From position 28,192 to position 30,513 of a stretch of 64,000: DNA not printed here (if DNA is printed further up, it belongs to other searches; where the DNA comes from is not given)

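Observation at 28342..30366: Glucuronide GPH transporter fused in-frame to a cytidylate-kinase-like (Cytidylate_kin2-type) domain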

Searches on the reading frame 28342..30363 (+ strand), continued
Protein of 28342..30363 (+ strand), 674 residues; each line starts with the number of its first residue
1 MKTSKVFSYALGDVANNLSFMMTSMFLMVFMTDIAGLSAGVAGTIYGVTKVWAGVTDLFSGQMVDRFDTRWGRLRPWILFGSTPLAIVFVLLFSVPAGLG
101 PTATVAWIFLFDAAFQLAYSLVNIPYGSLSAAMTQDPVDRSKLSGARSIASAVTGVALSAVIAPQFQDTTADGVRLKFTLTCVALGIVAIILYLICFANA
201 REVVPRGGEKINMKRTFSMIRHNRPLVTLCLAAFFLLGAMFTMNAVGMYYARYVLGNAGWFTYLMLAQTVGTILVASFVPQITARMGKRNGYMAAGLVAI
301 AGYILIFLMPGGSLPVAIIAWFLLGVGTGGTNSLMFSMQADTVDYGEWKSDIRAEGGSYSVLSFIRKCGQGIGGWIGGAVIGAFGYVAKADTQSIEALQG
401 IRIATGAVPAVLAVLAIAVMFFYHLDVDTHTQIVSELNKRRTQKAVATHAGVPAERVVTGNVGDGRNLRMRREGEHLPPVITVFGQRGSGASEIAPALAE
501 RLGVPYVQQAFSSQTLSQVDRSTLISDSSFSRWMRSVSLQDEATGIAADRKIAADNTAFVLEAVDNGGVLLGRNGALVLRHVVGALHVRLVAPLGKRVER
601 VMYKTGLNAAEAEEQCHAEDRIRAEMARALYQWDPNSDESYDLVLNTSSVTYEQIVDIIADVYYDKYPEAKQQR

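Call 28: predict_structure(alignment_id=A1)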
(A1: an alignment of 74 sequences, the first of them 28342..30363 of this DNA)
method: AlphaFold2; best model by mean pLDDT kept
length: 674 residues; sequences in the alignment: 74
mean_pLDDT: 81.8   pTM: 0.70
mean pLDDT of the five models: 81.8, 78.5, 77.8, 77.5, 76.7
residues with pLDDT >= 90: 271; 70-90: 278; 50-70: 86; < 50: 39
segments of 3 or more residues with pLDDT < 50: 136-138, 519-552
pLDDT, mean of each block of 10 residues (from residue 1): 77 91 95 94 95 89 75 86 95 92 96 95 84 57 70 90 91 88 96 91 62 81 92 95 95 95 95 81 79 95 96 94 93 81 84 75 91 95 93 94 97 97 84 75 70 61 68 73 82 88 79 53 39 34 32 64 81 71 84 88 84 79 64 68 87 91 83 57
secondary structure, 60 per line:
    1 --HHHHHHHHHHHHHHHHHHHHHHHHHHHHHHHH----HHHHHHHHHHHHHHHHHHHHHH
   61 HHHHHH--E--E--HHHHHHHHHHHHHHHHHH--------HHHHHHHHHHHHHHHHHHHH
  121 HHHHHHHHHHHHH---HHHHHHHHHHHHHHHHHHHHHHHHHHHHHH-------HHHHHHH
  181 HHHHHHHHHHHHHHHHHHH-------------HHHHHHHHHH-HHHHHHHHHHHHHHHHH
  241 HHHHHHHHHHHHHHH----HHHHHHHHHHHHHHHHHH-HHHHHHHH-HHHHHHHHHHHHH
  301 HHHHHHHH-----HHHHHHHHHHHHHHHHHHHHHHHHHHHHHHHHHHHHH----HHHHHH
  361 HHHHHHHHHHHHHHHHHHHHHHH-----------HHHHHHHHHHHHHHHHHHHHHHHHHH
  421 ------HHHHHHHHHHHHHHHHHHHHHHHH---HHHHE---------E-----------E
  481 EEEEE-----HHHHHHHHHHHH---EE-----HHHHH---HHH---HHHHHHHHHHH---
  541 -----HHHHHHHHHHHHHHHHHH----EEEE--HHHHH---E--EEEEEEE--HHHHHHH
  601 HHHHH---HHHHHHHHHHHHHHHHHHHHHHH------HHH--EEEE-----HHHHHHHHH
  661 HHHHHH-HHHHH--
elements in order: H3-34 H39-66 H75-92 H101-133 H137-166 H174-199 H213-222 H224-255 H260-277 H279-286 H288-308 H314-350 H355-383 H395-420 H427-450 H454-457 E480-485 H491-502 H513-517 H527-537 H546-563 E568-571 H574-578 E585-591 H594-605 H609-631 E643-646 H652-666 H668-672
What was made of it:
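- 28363..29619 (+): 12-helix GPH/MFS_2 transporter core (aa 8-426). The AF2 model shows 12 long helices (call 28).
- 29620..29691 (+): Predicted cytoplasmic tail helix after TM12 (aa 427-450, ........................). Helix 427-450 in the AF2 model (call 28).
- On GPH (glycoside-pentoside-hexuronide):cation symporter family (TIGR00792 / PF13347): The AF2 model shows 12 long helices before aa 421 (call 28).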

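Call 33: find_encoding_contigs(protein=P0052, flank=7000, max_places=1)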
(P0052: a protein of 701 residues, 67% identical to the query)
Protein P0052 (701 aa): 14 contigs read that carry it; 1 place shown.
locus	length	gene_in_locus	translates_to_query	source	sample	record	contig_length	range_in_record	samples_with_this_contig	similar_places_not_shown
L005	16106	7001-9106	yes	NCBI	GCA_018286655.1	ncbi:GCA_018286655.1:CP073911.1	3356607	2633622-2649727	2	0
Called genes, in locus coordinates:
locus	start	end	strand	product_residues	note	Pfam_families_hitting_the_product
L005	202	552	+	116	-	-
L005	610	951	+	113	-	PF13630:SdpI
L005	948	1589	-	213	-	-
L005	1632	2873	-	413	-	PF04960:Glutaminase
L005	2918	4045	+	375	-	PF00356:LacI, PF00532:Peripla_BP_1, PF13407:Peripla_BP_4 (weak), PF13377:Peripla_BP_3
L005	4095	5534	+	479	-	PF02614:UxaC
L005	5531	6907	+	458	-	PF01232:Mannitol_dh, PF08125:Mannitol_dh_C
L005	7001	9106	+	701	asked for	PF13347:MFS_2, PF07690:MFS_1, PF13189:Cytidylate_kin2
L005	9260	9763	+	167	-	PF13238:AAA_18, PF01202:SKI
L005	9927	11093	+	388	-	PF01844:HNH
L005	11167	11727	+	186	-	PF00857:Isochorismatase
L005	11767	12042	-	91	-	PF12277:DUF3618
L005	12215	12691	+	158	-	PF05988:DUF899 (weak), PF00578:AhpC-TSA, PF08534:Redoxin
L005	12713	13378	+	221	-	PF00440:TetR_N, PF17928:TetR_C_22, PF17918:TetR_C_15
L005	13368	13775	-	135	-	PF01648:ACPS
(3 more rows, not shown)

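Call 34: find_encoding_contigs(protein=P0069, flank=7000, max_places=1)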
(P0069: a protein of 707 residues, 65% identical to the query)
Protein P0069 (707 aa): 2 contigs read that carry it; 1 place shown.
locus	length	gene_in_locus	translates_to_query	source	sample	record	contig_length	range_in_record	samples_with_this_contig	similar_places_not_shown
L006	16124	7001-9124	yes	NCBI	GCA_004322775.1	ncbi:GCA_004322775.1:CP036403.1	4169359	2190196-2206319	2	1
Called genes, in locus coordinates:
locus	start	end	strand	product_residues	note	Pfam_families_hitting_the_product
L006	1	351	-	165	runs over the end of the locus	PF14242:DUF4342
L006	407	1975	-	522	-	PF06826:Asp-Al_Ex, PF02080:TrkA_C, PF06826:Asp-Al_Ex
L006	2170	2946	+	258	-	-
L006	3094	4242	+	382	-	PF08240:ADH_N, PF00107:ADH_zinc_N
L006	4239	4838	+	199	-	-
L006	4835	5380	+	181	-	PF07098:DUF1360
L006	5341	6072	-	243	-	PF00561:Abhydrolase_1 (faint)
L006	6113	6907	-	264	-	PF00561:Abhydrolase_1, PF00975:Thioesterase (weak), PF12146:Hydrolase_4, PF12697:Abhydrolase_6, PF08386:Abhydrolase_4 (faint)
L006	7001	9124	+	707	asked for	PF07690:MFS_1, PF13347:MFS_2, PF13189:Cytidylate_kin2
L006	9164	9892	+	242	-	PF00023:Ank (faint), PF12796:Ank_2, PF13606:Ank_3 (faint), PF13637:Ank_4 (faint), PF13857:Ank_5 (faint)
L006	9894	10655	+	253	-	PF00023:Ank (faint), PF12796:Ank_2, PF13606:Ank_3 (faint), PF13637:Ank_4 (faint), PF13857:Ank_5 (faint), PF12796:Ank_2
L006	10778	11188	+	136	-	PF12973:Cupin_7, PF00190:Cupin_1 (weak), PF05899:Cupin_3 (faint), PF07883:Cupin_2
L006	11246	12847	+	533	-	PF01145:Band_7, PF15975:Flot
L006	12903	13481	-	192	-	PF11716:MDMPI_N (weak)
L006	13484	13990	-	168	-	PF08327:AHSA1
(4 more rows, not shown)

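Call 35: find_encoding_contigs(protein=P0094, flank=7000, max_places=1)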
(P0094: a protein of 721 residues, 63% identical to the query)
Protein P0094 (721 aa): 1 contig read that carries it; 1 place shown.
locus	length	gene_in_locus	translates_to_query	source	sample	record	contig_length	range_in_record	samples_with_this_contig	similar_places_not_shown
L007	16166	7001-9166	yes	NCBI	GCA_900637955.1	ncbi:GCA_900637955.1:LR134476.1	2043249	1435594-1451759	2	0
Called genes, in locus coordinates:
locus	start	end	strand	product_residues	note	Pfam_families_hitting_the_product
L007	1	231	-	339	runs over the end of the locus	PF01384:PHO4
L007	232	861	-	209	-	PF01865:PhoU_div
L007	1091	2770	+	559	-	PF01235:Na_Ala_symp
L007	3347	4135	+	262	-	-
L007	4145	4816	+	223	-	PF08768:THAP4_heme-bd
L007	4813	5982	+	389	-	PF01571:GCV_T (faint), PF25455:Beta-barrel_CAF17_C (weak)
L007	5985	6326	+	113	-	PF10724:DUF2516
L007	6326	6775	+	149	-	PF02580:Tyr_Deacylase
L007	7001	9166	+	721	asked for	PF07690:MFS_1, PF13347:MFS_2, PF13189:Cytidylate_kin2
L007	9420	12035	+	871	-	PF02861:Clp_N, PF00004:AAA, PF17871:AAA_lid_9, PF00158:Sigma54_activat, PF07724:AAA_2, PF00004:AAA, PF07728:AAA_5, PF10431:ClpB_D2-small, +10 more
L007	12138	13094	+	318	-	PF00294:PfkB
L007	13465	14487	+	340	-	PF25928:DUF7973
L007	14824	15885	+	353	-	PF00356:LacI, PF00532:Peripla_BP_1, PF13407:Peripla_BP_4, PF13377:Peripla_BP_3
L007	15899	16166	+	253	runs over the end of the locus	PF00106:adh_short, PF08659:KR, PF13561:adh_short_C2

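Call 36: find_encoding_contigs(protein=P0086, flank=7000, max_places=1)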
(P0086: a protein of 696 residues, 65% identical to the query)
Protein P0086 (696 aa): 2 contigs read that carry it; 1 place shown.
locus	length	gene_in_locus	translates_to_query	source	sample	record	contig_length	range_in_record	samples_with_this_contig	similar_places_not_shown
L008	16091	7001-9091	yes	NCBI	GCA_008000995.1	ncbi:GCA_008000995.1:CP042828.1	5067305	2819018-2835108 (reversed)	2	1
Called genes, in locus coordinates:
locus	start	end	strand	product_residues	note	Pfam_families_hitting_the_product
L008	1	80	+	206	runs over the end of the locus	PF01300:Sua5_yciO_yrdC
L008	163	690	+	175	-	-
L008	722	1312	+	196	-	PF00440:TetR_N (faint), PF13977:TetR_C_6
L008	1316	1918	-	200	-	-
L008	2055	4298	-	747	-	PF00580:UvrD-helicase (faint), PF01443:Viral_helicase1 (faint), PF13245:AAA_19 (faint), PF13538:UvrD_C_2 (faint)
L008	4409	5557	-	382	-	PF04542:Sigma70_r2, PF08281:Sigma70_r4_2, PF20239:DUF6596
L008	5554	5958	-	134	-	PF03795:YCII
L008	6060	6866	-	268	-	PF07929:PRiA4_ORF3 (weak)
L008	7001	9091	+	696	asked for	PF07690:MFS_1, PF13347:MFS_2, PF13189:Cytidylate_kin2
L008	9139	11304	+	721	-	PF00933:Glyco_hydro_3, PF01915:Glyco_hydro_3_C (weak)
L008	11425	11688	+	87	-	PF02604:PhdYeFM_antitox (weak)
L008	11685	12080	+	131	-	PF01850:PIN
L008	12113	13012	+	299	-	PF01636:APH, PF04655:APH_6_hur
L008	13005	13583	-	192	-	PF07336:ABATE, PF11706:zf-CGNR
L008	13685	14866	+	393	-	PF06441:EHN, PF00561:Abhydrolase_1, PF12697:Abhydrolase_6 (weak)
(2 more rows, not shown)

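Call 38: fold_search(model_id=the predicted structure, library=pdb)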
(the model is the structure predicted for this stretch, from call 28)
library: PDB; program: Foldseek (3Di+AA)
matches with E <= 10: 934; with E <= 0.001: 403
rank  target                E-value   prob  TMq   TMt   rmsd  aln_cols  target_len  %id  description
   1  7mjs_X                1.9e-17  1.00  0.58  0.83   3.2       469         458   19  Single-Particle Cryo-EM Structure of Major Facilitator Superfamily Domain containing 2A in complex with LPC-18:3 (released 2021-06-16)
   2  8d2t_A                2.8e-17  1.00  0.59  0.84   3.2       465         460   20  Zebrafish MFSD2A isoform B in inward open ligand-free conformation (released 2023-05-10)
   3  8d2s_A                3.6e-17  1.00  0.59  0.82   4.1       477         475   20  Zebrafish MFSD2A isoform B in inward open ligand bound conformation (released 2023-05-10)
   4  7l16                  4.5e-17  1.00  0.53  0.75   5.1       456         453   26  Crystal structure of sugar-bound melibiose permease MelB (released 2021-08-04)
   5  9oli_A                1.1e-16  1.00  0.53  0.75   5.1       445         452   26  Crystal structure of the melibiose-bound melibiose transporter (released 2026-02-04)
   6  8fq9                  3.0e-16  1.00  0.53  0.75   5.0       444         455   26  Crystal structure of a ligand-bound cation-site mutant D55C of a melibiose transporter (released 2024-06-05)
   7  9old                  5.0e-16  1.00  0.53  0.75   5.0       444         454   26  Crystal structure of alpha-NPG-bound D59C MelBSt (released 2026-02-04)
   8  8t60_A                2.2e-15  1.00  0.57  0.89   2.9       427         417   25  CryoEM structure of an inward-facing MelBSt at a Na(+)-bound and sugar low-affinity conformation (released 2024-02-28)
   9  7n98                  2.2e-12  1.00  0.52  0.70   5.3       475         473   18  Cryo-EM structure of MFSD2A (released 2021-08-04)
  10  7oix_B                3.1e-12  1.00  0.53  0.76   4.5       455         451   20  Structure of thermostable human MFSD2A in complex with thermostable human Sync2 (released 2022-06-01)
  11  9giu                  1.6e-08  1.00  0.49  0.65   6.1       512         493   12  Cryo-EM structure of human SLC45A4 in detergent (released 2025-07-30)
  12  8ubz                  1.6e-08  1.00  0.46  0.71   5.3       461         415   13  Choline-bound FLVCR1 (released 2024-03-27)
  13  8uc0                  2.1e-08  1.00  0.46  0.70   5.5       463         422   13  Endogenous ligand bound FLVCR1 (released 2024-03-27)
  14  9ghz                  3.8e-08  1.00  0.50  0.66   5.7       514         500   11  Cryo-EM structure of human SLC45A4 in lipid nanodiscs (released 2025-07-30)
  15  8ubw                  6.1e-08  1.00  0.49  0.75   4.5       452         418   13  Choline-bound FLVCR1 (released 2024-03-27)
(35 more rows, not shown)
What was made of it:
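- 28363..29619 (+): The best fold matches are MFSD2A and MelB (call 38).
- On GPH (glycoside-pentoside-hexuronide):cation symporter family (TIGR00792 / PF13347): The top PDB fold matches are MFSD2A and MelB, with TM-score up to 0.89 normalised to the target (call 38).
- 12 helices and MelB/MFSD2A fold matches (calls 28, 38).
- Tried and rejected: It was dominated by the MFS core and added little about the domain (call 38).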

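Call 46: find_related_loci(query=A1, collection=genome_contigs, flank=8000)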
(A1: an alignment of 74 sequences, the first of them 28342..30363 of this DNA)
Query A1 (674 aa) in genome_contigs; peptide patterns used: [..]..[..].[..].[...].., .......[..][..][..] (x = any residue, [..] = any of these).
505 stretches matched a pattern; 464 encode a relative of the query (tblastn E <= 1e-3); the best 80 are kept; 80 distinct loci.
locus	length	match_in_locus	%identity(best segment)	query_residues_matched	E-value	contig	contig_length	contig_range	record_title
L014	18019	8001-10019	86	1-673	0e+0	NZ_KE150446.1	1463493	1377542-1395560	Corynebacterium pyruviciproducens ATCC BAA-1742 acArw-supercont1.1, whole genome shotgun sequence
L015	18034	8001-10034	70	1-671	0e+0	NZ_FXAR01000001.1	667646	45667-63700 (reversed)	Corynebacterium pollutisoli strain VDS11, whole genome shotgun sequence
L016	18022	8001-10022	70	5-671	0e+0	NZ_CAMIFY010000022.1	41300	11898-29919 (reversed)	MAG: uncultured Corynebacterium sp. isolate WwjT6qJJWd_bin.50.MAG NODE_533_length_41300_cov_18.855983, whole genome shot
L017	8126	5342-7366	68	1-668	0e+0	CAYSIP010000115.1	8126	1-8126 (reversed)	MAG TPA_asm: uncultured Corynebacterium sp. isolate SRP220891_co3_253 genome assembly, contig: NODE_15552_length_8126_co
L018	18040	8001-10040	66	1-673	0e+0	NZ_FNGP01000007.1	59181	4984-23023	Tessaracoccus oleiagri strain CGMCC 1.9159, whole genome shotgun sequence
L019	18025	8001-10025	65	1-668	0e+0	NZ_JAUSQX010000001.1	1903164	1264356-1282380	Trueperella bonasi strain DSM 17163 Ga0480504_01, whole genome shotgun sequence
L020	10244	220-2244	66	1-669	0e+0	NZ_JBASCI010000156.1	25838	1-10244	MAG: Brooklawnia sp. isolate MFD13487_ilm_asm_bin16 k127_46168, whole genome shotgun sequence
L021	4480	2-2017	67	9-673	0e+0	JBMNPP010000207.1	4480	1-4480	MAG: Brooklawnia sp. isolate SBF912SR7HQ0001 scaffold_27998_c1, whole genome shotgun sequence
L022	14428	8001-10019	66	5-670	0e+0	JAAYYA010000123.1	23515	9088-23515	MAG: Actinomycetales bacterium isolate AS06rmzACSIP_198 105419_AS06, whole genome shotgun sequence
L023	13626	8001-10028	67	5-673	0e+0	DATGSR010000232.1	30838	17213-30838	MAG TPA_asm: Beutenbergiaceae bacterium isolate SMAG_U10482 k141_24923, whole genome shotgun sequence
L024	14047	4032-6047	67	5-669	0e+0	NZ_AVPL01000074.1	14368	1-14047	Knoellia aerolata DSM 18566 contig88, whole genome shotgun sequence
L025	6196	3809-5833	64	1-668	0e+0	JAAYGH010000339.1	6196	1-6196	MAG: Trueperella sp. isolate AS09scLD_206 380133_AS09, whole genome shotgun sequence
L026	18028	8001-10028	65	6-671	0e+0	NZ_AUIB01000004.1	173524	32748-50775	Propionimicrobium lymphophilum DSM 4903 G556DRAFT_scaffold00003.3_C, whole genome shotgun sequence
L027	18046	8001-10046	65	1-674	0e+0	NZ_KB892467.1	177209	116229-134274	Corynebacterium pilosum DSM 20521 = CIP 103422 strain DSM 20521 B097DRAFT_scaffold_4.5, whole genome shotgun sequence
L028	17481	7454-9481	64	1-669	0e+0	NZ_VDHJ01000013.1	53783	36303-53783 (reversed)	Corynebacterium tapiri strain LMG 28165 Scaffold10_1, whole genome shotgun sequence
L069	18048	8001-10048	46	1-659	1e-123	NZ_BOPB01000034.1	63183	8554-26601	Micromonospora lutea strain NBRC 106530 sequence34, whole genome shotgun sequence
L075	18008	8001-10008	45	9-659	2e-112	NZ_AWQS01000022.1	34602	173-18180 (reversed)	Intrasporangium chromatireducens Q5-1 contig32, whole genome shotgun sequence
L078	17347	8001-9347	44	5-455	2e-110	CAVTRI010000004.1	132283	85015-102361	MAG: uncultured Actinomycetota bacterium isolate MFD09603.bin.1.312 genome assembly, contig: contig_59205, whole genome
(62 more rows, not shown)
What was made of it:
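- Tried and rejected: I used the full-length alignment A1 instead (call 46).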

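Call 55: search_protein_families(library=pfam, proteins=[L078:2472-3851:+, L078:3668-5461:+, L078:5888-7960:+, L078:9866-12298:+, L069:4561-6588:+, L069:6588-7733:+, L075:5002-6750:+, L075:6897-8636:+, L075:6662-7633:+, L069:10106-11680:-], max_evalue=0.0001)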
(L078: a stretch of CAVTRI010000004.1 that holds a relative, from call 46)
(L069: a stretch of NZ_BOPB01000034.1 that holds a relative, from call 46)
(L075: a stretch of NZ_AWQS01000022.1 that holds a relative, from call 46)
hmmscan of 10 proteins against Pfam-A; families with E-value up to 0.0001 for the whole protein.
L078:2472-3851:+ (460 aa): 2 families
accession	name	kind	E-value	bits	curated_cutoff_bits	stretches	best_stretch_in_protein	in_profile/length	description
PF01232.29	Mannitol_dh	-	9.8e-35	120.8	27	1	20-269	2-199/199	Mannitol dehydrogenase Rossmann domain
PF08125.19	Mannitol_dh_C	-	1.8e-27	96.5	30.7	1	277-404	1-130/190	Mannitol dehydrogenase C-terminal domain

L078:3668-5461:+ (598 aa): 2 families
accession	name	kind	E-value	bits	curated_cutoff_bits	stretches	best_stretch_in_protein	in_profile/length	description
PF00370.27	FGGY_N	-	1.6e-51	175.7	28.8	1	70-311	1-245/245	FGGY family of carbohydrate kinases, N-terminal domain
PF02782.22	FGGY_C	-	9e-39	133.7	27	1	322-512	3-197/198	FGGY family of carbohydrate kinases, C-terminal domain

L078:5888-7960:+ (691 aa): 2 families
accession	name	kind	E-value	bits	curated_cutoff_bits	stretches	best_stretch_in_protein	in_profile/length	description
PF02836.23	Glyco_hydro_2_C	-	2.3e-85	286.8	21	1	374-689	1-299/302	Glycosyl hydrolases family 2, TIM barrel domain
PF00703.27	Glyco_hydro_2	-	6.6e-07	30.5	23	1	279-372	2-109/109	Glycosyl hydrolases family 2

L078:9866-12298:+ (811 aa): 3 families
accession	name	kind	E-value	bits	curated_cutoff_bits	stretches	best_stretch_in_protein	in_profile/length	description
PF09364.15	XFP_N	-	2.9e-176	586.1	23.7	1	19-377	5-363/364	XFP N-terminal domain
PF09363.15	XFP_C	-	2.9e-95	317.9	23.4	1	592-792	1-202/202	XFP C-terminal domain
PF03894.20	XFP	-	1.9e-88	295.3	22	1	407-581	2-177/177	D-xylulose 5-phosphate/D-fructose 6-phosphate phosphoketolase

L069:4561-6588:+ (676 aa): 7 families
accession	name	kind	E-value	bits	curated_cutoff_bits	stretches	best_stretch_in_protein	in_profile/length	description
PF00890.30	FAD_binding_2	-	3.5e-70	237.7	20.4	1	90-656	1-413/414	FAD binding domain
PF01266.30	DAO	-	1.5e-11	44.9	27.9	1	90-325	1-205/353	FAD dependent oxidoreductase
PF12831.13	FAD_oxidored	-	9.6e-11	42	27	1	90-139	1-50/416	FAD dependent oxidoreductase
PF03486.20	HI0933_like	-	9.4e-08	32.2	50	1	90-125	2-37/244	HI0933-like protein Rossmann domain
PF07992.20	Pyr_redox_2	-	3.9e-06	26.9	26.1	1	90-131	2-44/291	Pyridine nucleotide-disulphide oxidoreductase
PF13450.12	NAD_binding_8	-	7.1e-06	26.6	21.9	1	93-126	1-34/68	NAD(P)-binding Rossmann-like domain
PF01494.25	FAD_binding_3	-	2.3e-05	24.2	22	0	89-120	2-33/349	FAD binding domain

L069:6588-7733:+ (382 aa): 6 families
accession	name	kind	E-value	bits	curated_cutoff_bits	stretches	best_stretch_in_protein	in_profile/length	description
PF13738.12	Pyr_redox_3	-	1.4e-17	64.3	30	1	28-231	1-213/305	Pyridine nucleotide-disulphide oxidoreductase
PF07992.20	Pyr_redox_2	-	3.7e-13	50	26.1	1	27-321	3-258/291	Pyridine nucleotide-disulphide oxidoreductase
PF00743.25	FMO-like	-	4.4e-07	29.2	22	1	146-217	145-218/532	Flavin-binding monooxygenase-like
PF01266.30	DAO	-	2.6e-06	27.7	27.9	0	27-65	2-41/353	FAD dependent oxidoreductase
PF13450.12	NAD_binding_8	-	3.2e-06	27.7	21.9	1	29-65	1-37/68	NAD(P)-binding Rossmann-like domain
PF01494.25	FAD_binding_3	-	3.6e-05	23.6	22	1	26-56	3-33/349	FAD binding domain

L075:5002-6750:+ (583 aa): 0 families

L075:6897-8636:+ (580 aa): 1 family
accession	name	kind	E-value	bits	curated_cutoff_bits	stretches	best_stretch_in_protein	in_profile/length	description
PF13189.12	Cytidylate_kin2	-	9.9e-33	114.2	28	1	370-554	1-175/176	Cytidylate kinase-like family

L075:6662-7633:+ (324 aa): 0 families

L069:10106-11680:- (524 aa): 2 families
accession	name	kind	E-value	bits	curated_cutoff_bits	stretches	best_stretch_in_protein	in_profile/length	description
PF13091.12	PLDc_2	-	3e-13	50.2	27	1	316-447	1-116/132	PLD-like domain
PF00614.28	PLDc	-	6.6e-08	32.7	21.9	1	410-434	4-28/28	Phospholipase D Active site motif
